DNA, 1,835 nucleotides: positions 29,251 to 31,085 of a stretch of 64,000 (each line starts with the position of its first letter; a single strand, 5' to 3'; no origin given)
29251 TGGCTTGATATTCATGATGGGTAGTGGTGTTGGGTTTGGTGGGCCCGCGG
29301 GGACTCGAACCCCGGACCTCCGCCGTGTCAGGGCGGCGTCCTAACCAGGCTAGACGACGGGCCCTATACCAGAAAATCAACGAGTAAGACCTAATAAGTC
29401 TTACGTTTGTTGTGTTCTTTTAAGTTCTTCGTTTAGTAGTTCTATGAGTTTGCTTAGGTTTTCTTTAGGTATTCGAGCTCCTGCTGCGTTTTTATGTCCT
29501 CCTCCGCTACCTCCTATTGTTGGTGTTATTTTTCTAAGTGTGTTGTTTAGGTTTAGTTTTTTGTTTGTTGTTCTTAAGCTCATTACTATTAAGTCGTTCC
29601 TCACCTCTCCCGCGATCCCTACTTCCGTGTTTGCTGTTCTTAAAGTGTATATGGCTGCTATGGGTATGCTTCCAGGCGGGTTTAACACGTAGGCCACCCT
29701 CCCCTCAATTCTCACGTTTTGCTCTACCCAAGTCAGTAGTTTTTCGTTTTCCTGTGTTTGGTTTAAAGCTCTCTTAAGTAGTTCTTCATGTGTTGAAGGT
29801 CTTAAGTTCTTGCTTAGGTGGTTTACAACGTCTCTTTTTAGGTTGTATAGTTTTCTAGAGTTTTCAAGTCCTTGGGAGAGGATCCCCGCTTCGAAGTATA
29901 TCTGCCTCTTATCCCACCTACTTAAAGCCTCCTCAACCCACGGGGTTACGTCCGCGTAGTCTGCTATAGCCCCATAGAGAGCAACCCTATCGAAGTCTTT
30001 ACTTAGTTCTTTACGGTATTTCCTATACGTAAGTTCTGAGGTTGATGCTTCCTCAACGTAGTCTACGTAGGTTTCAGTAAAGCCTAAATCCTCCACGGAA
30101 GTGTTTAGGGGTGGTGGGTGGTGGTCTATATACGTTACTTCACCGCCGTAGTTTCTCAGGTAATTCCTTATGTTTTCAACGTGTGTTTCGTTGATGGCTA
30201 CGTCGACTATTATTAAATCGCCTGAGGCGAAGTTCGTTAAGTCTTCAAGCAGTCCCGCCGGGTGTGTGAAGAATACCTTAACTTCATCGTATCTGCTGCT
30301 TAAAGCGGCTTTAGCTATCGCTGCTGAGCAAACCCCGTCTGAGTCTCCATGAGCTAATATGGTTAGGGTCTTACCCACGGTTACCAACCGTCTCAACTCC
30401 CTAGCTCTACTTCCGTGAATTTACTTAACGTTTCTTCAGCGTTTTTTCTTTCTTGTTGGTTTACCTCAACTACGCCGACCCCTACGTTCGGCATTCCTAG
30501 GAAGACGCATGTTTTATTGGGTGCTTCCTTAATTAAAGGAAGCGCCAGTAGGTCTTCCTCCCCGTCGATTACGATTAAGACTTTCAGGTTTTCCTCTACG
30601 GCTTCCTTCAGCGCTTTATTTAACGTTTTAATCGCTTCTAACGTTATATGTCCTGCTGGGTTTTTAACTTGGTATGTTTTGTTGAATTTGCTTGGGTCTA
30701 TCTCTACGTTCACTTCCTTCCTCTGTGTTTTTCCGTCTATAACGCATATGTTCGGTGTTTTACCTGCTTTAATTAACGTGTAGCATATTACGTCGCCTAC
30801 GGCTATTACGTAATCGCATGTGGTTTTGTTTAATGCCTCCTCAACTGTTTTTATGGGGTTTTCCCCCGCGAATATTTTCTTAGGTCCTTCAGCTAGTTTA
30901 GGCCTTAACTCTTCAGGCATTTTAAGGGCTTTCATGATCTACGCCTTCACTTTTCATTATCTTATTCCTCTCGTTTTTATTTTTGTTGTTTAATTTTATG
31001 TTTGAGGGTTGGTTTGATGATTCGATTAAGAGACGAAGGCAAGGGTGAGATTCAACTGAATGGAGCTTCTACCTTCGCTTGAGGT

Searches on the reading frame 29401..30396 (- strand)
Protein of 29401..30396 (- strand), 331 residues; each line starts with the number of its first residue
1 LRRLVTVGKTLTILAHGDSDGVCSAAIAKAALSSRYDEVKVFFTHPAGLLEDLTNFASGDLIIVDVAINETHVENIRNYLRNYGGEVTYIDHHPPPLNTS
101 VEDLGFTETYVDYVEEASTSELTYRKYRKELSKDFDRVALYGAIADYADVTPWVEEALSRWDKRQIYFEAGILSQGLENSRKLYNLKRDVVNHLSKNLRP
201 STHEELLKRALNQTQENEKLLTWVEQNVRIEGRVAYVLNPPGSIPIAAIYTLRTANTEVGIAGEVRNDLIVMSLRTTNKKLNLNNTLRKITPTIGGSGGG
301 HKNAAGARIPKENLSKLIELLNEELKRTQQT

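Call 15: find_related_loci(query=window:29401-30396:-, collection=genome_contigs, flank=10000)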
Query window:29401-30396:- (331 aa) in genome_contigs; peptide patterns used: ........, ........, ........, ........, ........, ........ (x = any residue, [..] = any of these).
187 stretches matched a pattern; 1 encode a relative of the query (tblastn E <= 1e-3); 1 distinct loci.
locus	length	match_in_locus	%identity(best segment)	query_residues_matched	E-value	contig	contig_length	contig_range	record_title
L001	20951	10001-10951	57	9-325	2e-118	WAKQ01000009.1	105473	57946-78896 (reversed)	MAG: Desulfurococcales archaeon isolate S013_73 k151_192767, whole genome shotgun sequence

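Call 23: search_protein_families(library=pfam, proteins=[window:29401-30396:-], max_evalue=0.1)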
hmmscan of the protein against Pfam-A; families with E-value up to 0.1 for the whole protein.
window:29401-30396:- (331 aa): 3 families
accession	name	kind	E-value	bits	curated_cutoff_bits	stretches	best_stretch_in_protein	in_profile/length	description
PF02272.25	DHHA1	-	6.1e-13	49.5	25.9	1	241-326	15-101/102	DHHA1 domain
PF01368.27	DHH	-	7.9e-09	36.3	28.1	1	12-128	3-103/125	DHH family, N-terminal domain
PF24531.2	ANC1_spectrin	-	0.002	18.9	27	0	88-138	21-74/95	Nuclear anchorage protein 1, spectrin repeat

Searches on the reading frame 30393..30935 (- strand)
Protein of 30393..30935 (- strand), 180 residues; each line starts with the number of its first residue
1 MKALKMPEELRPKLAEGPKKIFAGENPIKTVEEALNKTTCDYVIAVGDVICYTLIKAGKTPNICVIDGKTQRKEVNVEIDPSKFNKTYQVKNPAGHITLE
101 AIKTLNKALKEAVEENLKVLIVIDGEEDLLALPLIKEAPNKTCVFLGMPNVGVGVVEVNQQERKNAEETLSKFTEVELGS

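Call 23: search_protein_families(library=pfam, proteins=[window:30393-30935:-], max_evalue=0.1)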
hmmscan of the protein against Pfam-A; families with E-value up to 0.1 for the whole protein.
window:30393-30935:- (180 aa): 1 family
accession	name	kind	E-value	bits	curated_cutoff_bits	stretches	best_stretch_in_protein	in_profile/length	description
PF04019.17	DUF359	-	9.7e-33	112.9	25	1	51-173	2-125/126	Protein of unknown function (DUF359)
